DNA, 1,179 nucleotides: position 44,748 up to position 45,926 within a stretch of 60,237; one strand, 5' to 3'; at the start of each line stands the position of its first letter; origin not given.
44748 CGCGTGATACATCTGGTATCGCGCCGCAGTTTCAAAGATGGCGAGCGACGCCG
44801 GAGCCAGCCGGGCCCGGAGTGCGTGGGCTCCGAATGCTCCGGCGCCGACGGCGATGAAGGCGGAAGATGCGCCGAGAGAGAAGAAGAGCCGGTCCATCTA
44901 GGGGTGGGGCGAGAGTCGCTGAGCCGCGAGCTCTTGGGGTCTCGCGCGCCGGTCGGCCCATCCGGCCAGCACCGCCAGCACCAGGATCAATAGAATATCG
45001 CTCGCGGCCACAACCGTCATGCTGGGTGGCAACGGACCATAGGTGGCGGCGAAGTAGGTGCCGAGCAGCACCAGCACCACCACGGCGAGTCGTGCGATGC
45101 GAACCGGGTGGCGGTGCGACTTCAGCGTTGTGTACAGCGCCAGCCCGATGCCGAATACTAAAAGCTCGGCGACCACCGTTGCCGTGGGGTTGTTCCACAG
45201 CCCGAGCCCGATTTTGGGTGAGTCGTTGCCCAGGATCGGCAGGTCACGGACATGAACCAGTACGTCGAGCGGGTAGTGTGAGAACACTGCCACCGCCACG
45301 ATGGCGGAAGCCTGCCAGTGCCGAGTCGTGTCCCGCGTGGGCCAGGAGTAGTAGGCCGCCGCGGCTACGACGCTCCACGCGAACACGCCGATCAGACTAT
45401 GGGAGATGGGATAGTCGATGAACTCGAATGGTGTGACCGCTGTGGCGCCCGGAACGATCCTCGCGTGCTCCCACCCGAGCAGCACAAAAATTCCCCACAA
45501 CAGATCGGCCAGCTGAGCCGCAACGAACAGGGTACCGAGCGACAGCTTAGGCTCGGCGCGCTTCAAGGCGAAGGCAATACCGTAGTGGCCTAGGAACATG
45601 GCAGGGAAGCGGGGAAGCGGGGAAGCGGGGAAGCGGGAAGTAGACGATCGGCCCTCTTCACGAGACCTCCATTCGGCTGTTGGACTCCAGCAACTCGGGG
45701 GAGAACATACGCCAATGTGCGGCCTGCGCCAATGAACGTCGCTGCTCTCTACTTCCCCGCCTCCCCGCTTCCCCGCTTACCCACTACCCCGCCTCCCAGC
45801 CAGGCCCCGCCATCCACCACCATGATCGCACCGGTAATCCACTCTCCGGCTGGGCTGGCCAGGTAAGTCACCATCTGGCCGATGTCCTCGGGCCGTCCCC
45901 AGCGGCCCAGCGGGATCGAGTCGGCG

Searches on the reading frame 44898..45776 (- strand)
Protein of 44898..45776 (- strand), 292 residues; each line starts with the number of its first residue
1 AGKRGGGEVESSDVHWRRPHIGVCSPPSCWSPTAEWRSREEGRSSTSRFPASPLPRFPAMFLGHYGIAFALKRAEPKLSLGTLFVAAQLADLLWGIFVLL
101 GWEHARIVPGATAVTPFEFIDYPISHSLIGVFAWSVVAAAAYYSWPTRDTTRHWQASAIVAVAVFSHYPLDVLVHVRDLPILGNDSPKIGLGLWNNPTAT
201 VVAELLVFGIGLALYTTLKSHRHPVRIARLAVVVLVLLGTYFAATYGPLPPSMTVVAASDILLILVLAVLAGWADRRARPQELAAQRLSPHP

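Call 31: search_protein_families(library=pfam, proteins=[window:44898-45776:-], max_evalue=0.01)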
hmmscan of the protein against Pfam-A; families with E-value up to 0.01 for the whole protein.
window:44898-45776:- (292 aa): 1 family
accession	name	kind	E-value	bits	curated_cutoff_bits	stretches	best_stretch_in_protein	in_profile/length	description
PF04307.19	YdjM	-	0.00028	20.9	29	1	124-241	64-171/176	YdjM inner membrane protein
